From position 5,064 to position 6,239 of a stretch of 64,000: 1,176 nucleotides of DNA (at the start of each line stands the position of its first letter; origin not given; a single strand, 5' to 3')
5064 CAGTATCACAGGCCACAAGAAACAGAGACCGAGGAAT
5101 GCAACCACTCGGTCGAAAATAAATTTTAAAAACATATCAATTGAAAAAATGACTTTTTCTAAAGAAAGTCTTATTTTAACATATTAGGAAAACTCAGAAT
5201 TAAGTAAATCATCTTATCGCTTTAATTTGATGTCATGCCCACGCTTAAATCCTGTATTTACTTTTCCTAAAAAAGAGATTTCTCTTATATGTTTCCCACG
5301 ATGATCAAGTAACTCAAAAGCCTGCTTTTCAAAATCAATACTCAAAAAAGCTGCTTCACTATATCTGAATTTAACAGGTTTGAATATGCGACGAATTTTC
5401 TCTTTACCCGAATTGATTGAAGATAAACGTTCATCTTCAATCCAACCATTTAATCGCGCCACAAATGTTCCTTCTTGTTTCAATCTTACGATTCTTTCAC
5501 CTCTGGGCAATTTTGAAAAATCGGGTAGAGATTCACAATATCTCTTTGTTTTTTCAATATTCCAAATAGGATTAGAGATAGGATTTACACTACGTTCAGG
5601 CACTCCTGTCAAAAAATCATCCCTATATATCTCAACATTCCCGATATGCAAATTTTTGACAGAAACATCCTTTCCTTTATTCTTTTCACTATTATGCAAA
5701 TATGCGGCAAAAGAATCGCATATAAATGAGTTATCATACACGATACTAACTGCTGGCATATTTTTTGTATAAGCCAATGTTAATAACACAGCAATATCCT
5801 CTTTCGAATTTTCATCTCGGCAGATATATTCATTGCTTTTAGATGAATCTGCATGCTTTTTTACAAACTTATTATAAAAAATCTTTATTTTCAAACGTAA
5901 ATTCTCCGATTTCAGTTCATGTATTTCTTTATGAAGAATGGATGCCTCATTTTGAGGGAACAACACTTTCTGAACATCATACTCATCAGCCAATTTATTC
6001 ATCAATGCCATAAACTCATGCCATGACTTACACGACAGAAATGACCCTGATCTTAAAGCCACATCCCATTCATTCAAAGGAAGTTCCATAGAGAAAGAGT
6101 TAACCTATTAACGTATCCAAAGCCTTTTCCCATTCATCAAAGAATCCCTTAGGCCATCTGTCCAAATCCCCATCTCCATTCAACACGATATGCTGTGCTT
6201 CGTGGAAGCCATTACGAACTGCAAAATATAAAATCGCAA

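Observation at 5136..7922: DUF262 / ABC-type ATPase / orphan three-gene cassette spliced into the 5' end of a capsule initiating-transferase gene, bracketed by a 137-bp direct repeat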

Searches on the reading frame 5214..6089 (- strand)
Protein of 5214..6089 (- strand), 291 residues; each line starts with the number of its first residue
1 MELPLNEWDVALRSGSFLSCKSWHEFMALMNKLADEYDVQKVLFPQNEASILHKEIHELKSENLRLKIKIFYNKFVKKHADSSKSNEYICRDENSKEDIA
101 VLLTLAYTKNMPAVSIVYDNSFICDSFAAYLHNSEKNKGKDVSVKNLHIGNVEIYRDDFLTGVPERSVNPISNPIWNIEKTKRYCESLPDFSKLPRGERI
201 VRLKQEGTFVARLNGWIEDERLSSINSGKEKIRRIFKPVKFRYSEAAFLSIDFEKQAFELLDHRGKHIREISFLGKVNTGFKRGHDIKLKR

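Call 6: search_protein_families(library=pfam, proteins=[window:5214-6089:-], max_evalue=0.1)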
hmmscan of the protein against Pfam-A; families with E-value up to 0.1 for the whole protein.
window:5214-6089:- (291 aa): 2 families
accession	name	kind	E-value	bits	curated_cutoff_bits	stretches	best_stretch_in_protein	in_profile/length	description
PF14916.11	CCDC92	-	0.069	13.4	28.3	0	52-74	25-47/57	Coiled-coil domain of unknown function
PF11365.13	SOGA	-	0.082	14.4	31.1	0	43-104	10-71/94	Protein SOGA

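Call 7: search_protein_families(library=padloc, proteins=[window:5214-6089:-], max_evalue=0.1)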
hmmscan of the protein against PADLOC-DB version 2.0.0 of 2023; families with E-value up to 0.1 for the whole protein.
window:5214-6089:- (291 aa): 3 families
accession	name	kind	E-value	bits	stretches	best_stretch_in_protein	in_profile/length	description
PDLC03917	NsnC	-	1.5e-06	25.8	1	198-286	220-298/302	-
PDLC03905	NsnC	-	2.1e-06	25.4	1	198-288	205-296/299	-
PDLC03890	NsnC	-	9.2e-06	22.8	1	200-278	204-278/291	-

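Call 8: search_protein_families(library=ncbifam, proteins=[window:5214-6089:-], max_evalue=0.1)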
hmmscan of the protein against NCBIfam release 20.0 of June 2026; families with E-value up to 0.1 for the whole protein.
window:5214-6089:- (291 aa): 0 families

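Call 16: find_encoding_contigs(protein=window:5214-6089:-, flank=10000, max_places=10)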
Protein window:5214-6089:- (291 aa): 23 contigs read that carry it; 10 places shown.
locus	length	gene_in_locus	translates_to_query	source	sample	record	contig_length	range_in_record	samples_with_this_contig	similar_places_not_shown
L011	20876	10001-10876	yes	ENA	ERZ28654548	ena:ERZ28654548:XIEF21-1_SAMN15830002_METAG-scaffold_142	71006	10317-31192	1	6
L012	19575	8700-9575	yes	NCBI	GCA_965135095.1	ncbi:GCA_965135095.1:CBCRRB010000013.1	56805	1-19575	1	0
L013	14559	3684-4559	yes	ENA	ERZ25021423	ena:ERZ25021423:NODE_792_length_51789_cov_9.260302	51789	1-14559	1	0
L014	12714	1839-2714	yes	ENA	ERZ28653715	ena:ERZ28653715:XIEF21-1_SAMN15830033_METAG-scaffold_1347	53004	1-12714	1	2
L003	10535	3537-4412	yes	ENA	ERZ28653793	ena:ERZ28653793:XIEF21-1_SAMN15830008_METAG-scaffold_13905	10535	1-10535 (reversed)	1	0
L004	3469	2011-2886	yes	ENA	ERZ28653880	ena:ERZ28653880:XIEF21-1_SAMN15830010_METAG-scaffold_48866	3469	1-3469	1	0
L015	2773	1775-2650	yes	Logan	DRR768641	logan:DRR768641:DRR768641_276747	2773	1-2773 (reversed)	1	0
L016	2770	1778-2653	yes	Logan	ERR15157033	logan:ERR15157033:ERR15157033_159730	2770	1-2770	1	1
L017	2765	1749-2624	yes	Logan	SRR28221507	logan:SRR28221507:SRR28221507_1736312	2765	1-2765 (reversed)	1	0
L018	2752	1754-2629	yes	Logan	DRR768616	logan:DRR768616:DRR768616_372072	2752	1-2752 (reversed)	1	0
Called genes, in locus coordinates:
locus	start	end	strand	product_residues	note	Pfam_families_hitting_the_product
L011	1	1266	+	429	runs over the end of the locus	-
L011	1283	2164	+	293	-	PF03328:HpcH_HpaI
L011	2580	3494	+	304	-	PF00389:2-Hacid_dh, PF02826:2-Hacid_dh_C, PF01262:AlaDh_PNT_C (weak), PF03446:NAD_binding_2 (weak)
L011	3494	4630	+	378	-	PF13477:Glyco_trans_4_2, PF13439:Glyco_transf_4, PF13579:Glyco_trans_4_4, PF20706:GT4-conflict (faint), PF00534:Glycos_transf_1, PF13692:Glyco_trans_1_4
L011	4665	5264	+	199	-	PF02397:Bac_transf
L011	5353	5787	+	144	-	PF19480:DUF6016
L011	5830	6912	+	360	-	PF14907:NTP_transf_5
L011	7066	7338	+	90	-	PF12668:DUF3791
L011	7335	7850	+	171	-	PF13151:DUF3990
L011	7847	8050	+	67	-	-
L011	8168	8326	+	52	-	PF02397:Bac_transf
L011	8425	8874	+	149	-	PF03235:GmrSD_N (weak)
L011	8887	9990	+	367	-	PF02463:SMC_N (faint), PF13175:AAA_15, PF13476:AAA_23, PF13175:AAA_15, PF13304:AAA_21, PF12476:DUF3696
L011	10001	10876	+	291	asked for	-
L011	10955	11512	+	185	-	PF02397:Bac_transf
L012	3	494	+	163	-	?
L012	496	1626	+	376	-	PF13439:Glyco_transf_4, PF00534:Glycos_transf_1, PF13692:Glyco_trans_1_4, PF13524:Glyco_trans_1_2 (weak)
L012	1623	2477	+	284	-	PF04794:YdjC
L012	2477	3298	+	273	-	PF00535:Glycos_transf_2, PF10111:Glyco_tranf_2_2 (weak), PF13641:Glyco_tranf_2_3, PF13632:Glyco_trans_2_3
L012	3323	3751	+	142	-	PF01467:CTP_transf_like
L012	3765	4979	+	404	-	-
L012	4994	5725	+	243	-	-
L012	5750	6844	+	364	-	PF14907:NTP_transf_5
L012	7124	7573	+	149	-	PF03235:GmrSD_N (weak)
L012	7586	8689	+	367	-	PF02463:SMC_N (faint), PF13175:AAA_15, PF13476:AAA_23, PF13175:AAA_15, PF13304:AAA_21, PF12476:DUF3696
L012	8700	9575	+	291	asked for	-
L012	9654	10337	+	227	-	PF02397:Bac_transf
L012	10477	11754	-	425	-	PF13173:AAA_14, PF13635:DUF4143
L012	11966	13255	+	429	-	PF01041:DegT_DnrJ_EryC1, PF00155:Aminotran_1_2, PF01041:DegT_DnrJ_EryC1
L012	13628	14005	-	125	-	-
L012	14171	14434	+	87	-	-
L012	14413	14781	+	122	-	PF00196:GerE, PF08281:Sigma70_r4_2 (weak)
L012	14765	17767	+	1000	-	PF01807:Zn_ribbon_DnaG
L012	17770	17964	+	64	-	-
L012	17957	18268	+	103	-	-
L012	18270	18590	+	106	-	-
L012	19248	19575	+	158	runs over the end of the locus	-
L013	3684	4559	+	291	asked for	-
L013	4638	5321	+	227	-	PF02397:Bac_transf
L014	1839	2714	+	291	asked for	-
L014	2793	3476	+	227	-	PF02397:Bac_transf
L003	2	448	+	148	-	?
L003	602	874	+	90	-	PF12668:DUF3791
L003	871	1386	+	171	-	PF13151:DUF3990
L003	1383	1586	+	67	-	-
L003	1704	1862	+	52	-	PF02397:Bac_transf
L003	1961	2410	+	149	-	PF03235:GmrSD_N (weak)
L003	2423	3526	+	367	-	PF02463:SMC_N (faint), PF13175:AAA_15, PF13476:AAA_23, PF13175:AAA_15, PF13304:AAA_21, PF12476:DUF3696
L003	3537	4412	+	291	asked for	-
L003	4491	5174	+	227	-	PF02397:Bac_transf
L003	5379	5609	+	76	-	-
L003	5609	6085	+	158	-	PF01850:PIN, PF13470:PIN_3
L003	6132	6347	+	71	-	-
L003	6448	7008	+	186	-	PF02463:SMC_N (weak), PF13175:AAA_15, PF13476:AAA_23, PF13304:AAA_21 (weak)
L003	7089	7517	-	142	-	PF08291:Peptidase_M15_3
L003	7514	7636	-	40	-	-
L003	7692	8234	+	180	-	-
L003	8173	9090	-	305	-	PF01807:Zn_ribbon_DnaG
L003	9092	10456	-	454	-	PF13148:DUF3987 (weak)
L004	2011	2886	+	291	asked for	-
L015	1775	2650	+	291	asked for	-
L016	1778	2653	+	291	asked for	-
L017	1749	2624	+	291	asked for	-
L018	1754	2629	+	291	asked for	-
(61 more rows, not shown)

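Call 39: find_homologous_proteins(query=window:5214-6089:-, max_evalue=0.001)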
Query window:5214-6089:- (291 aa): 13 proteins with E <= 0.001 among 841 candidates.
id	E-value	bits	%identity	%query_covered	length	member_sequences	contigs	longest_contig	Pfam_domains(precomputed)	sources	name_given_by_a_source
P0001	3.1e-191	652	99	100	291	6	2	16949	-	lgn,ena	-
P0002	3.9e-158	543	80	100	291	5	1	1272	-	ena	-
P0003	3.3e-157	540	81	100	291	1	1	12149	-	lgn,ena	-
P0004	1.6e-156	538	83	100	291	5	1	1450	-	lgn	-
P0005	3.8e-155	534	79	100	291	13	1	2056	-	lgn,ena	-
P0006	7.7e-152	523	79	100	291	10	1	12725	-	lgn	-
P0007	5.7e-102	359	56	100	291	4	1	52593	-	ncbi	-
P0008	2.3e-95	337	73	75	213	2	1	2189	-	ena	-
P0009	3.8e-86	307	47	100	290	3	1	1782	-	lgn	-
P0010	6.4e-78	280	47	100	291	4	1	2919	-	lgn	-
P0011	8.3e-76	273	48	100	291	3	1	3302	-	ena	-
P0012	8.6e-74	267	45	100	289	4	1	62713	-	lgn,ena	-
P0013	2.8e-5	42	41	32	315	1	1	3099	-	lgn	-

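Call 46: find_encoding_contigs(protein=P0012, flank=8000, max_places=4)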
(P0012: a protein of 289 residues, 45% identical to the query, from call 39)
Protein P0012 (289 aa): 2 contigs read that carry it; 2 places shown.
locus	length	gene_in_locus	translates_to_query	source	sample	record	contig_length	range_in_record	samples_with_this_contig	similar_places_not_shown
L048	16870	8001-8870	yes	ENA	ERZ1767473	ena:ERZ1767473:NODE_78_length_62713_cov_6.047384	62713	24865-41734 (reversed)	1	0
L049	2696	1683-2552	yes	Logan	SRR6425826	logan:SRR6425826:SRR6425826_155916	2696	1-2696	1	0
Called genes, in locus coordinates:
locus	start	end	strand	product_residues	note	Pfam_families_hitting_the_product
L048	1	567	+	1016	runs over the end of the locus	PF00535:Glycos_transf_2, PF10111:Glyco_tranf_2_2, PF13641:Glyco_tranf_2_3, PF13439:Glyco_transf_4 (weak), PF00534:Glycos_transf_1, PF13692:Glyco_trans_1_4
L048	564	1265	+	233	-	PF00132:Hexapep, PF14602:Hexapep_2 (weak)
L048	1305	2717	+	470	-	PF03062:MBOAT, PF13813:MBOAT_2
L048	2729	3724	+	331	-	-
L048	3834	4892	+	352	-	PF00535:Glycos_transf_2, PF10111:Glyco_tranf_2_2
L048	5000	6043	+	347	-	PF01757:Acyl_transf_3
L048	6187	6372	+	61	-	-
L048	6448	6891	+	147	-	-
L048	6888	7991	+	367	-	PF02463:SMC_N (faint), PF13175:AAA_15, PF13476:AAA_23, PF13555:AAA_29 (weak), PF13304:AAA_21, PF13175:AAA_15, PF12476:DUF3696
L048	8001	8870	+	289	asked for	-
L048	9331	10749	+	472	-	PF00534:Glycos_transf_1, PF13692:Glyco_trans_1_4, PF13524:Glyco_trans_1_2 (weak)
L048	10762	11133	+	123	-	PF05635:23S_rRNA_IVP, PF22296:bAvd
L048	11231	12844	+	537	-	PF14907:NTP_transf_5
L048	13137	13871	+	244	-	PF03808:Glyco_tran_WecG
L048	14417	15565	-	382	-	PF01467:CTP_transf_like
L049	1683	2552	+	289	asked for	-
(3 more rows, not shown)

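Call 50: predict_structure(alignment_id=A4)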
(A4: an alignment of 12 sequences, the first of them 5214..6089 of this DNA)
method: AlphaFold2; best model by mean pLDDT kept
length: 291 residues; sequences in the alignment: 12
mean_pLDDT: 60.5   pTM: 0.45
mean pLDDT of the five models: 60.5, 59.1, 57.5, 57.0, 56.8
residues with pLDDT >= 90: 0; 70-90: 131; 50-70: 56; < 50: 104
segments of 3 or more residues with pLDDT < 50: 1-15, 37-39, 80-162
pLDDT, mean of each block of 10 residues (from residue 1): 34 46 67 57 61 80 86 70 34 30 29 30 35 39 36 38 60 75 78 82 80 77 80 75 65 77 86 74 77 47
secondary structure, 60 per line:
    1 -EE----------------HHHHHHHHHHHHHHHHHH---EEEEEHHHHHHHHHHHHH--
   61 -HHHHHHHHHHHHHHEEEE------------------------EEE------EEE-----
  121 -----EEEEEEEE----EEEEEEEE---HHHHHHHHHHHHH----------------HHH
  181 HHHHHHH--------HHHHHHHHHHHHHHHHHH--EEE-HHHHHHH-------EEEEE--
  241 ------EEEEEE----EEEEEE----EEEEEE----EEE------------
elements in order: H20-37 E41-45 H46-58 H62-75 E76-79 E104-106 E113-115 E126-133 E138-145 H149-161 H178-187 H196-213 E216-218 H220-226 E234-238 E247-252 E257-262 E267-272 E277-279

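Call 54: fold_search(model_id=the predicted structure, library=pdb)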
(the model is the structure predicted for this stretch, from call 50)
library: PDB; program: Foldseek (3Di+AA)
matches with E <= 10: 226; with E <= 0.001: 0
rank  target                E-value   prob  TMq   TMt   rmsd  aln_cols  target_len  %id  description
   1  8zn5_L                5.6e-01  0.03  0.13  0.10  17.2       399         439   10  Crystal Structure of Designed Clock Protein KaiC (released 2025-04-16)
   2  7b5h_AJ               6.0e-01  0.18  0.12  0.07  10.8        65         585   17  Cryo-EM structure of the contractile injection system base plate from Anabaena PCC7120 (released 2022-02-23)
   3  3k0e_B                7.6e-01  0.03  0.15  0.10  18.0       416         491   10  Crystal structure of the phosphorylation-site mutant T426N of the KaiC circadian clock protein (released 2010-03-31)
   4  8bls_E                9.6e-01  0.03  0.13  0.12  21.0       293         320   10  Structure of Lactobacillus salivarius (Ls) bile salt hydrolase(BSH) in complex with Glycocholate (GCA) (released 2023-03-08)
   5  9jqq_F                1.0e+00  0.03  0.10  0.07  53.0       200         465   12  Cryo-EM structure of the HMBPP-primed BTN3A1-BTN3A2-BTN2A1 complex (released 2025-06-18)
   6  5hke_A                1.1e+00  0.04  0.13  0.12  18.7       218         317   10  bile salt hydrolase from Lactobacillus salivarius (released 2016-05-11)
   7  4dug_B                1.1e+00  0.02  0.14  0.10  18.7       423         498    9  Crystal Structure of Circadian Clock Protein KaiC E318A Mutant (released 2012-03-14)
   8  4ijm_D                1.2e+00  0.02  0.15  0.10  18.4       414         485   11  Crystal structure of circadian clock protein KaiC A422V mutant (released 2013-02-13)
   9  9jqq_E                1.3e+00  0.03  0.09  0.06  54.7       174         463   13  Cryo-EM structure of the HMBPP-primed BTN3A1-BTN3A2-BTN2A1 complex (released 2025-06-18)
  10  7dy2_E                1.4e+00  0.02  0.15  0.10  18.2       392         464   10  Crystal Structure of Cyanobacterial Circadian Clock Protein KaiC (released 2022-04-27)
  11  4dug_D                1.4e+00  0.02  0.15  0.10  19.1       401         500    9  Crystal Structure of Circadian Clock Protein KaiC E318A Mutant (released 2012-03-14)
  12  2xvg                  1.4e+00  0.30  0.12  0.04   2.6        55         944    9  crystal structure of alpha-xylosidase (GH31) from Cellvibrio japonicus (released 2011-04-13)
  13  2b98_B                1.4e+00  0.12  0.12  0.20   6.7        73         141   15  Crystal Structure of an archaeal pentameric riboflavin synthase (released 2005-11-08)
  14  8bls_B                1.5e+00  0.03  0.14  0.13  20.0       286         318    9  Structure of Lactobacillus salivarius (Ls) bile salt hydrolase(BSH) in complex with Glycocholate (GCA) (released 2023-03-08)
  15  2xvk                  1.6e+00  0.28  0.12  0.04   2.6        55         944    9  crystal structure of alpha-xylosidase (GH31) from Cellvibrio japonicus in complex with 5-fluoro-alpha-D-xylopyranosyl fl (released 2011-04-13)
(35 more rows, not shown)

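Call 94: search_solved_structures(query=A4, max_evalue=10)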
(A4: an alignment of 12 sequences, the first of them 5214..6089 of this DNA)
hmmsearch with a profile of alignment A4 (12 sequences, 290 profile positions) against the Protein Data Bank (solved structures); distinct sequences matched with E-value up to 10: 2.
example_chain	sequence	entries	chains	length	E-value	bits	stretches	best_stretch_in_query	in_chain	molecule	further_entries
6qdv_G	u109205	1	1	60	0.33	13.5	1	13-46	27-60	Protein FAM32A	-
2lhr_A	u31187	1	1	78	0.5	12.9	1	35-82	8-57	Iron-regulated surface determinant protein H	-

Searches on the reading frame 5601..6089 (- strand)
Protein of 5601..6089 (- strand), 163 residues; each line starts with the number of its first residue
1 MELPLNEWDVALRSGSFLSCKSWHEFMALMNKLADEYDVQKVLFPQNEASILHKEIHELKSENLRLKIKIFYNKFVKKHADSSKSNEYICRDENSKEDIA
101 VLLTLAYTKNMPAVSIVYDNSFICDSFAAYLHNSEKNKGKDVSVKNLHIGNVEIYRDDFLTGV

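Call 93: search_protein_families(library=pfam, proteins=[window:5601-6089:-], max_evalue=10)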
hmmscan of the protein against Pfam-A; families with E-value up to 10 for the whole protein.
window:5601-6089:- (163 aa): 4 families
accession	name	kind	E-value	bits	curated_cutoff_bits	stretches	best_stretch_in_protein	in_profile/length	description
PF16227.11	DUF4886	-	0.035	13.6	26.7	1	119-153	6-40/242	Domain of unknown function (DUF4886)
PF11365.13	SOGA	-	0.038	15.5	31.1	1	43-105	10-72/94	Protein SOGA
PF14916.11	CCDC92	-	0.039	14.2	28.3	1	52-74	25-47/57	Coiled-coil domain of unknown function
PF00075.30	RNase_H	-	0.071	13.7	25.8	1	82-146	30-98/141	RNase H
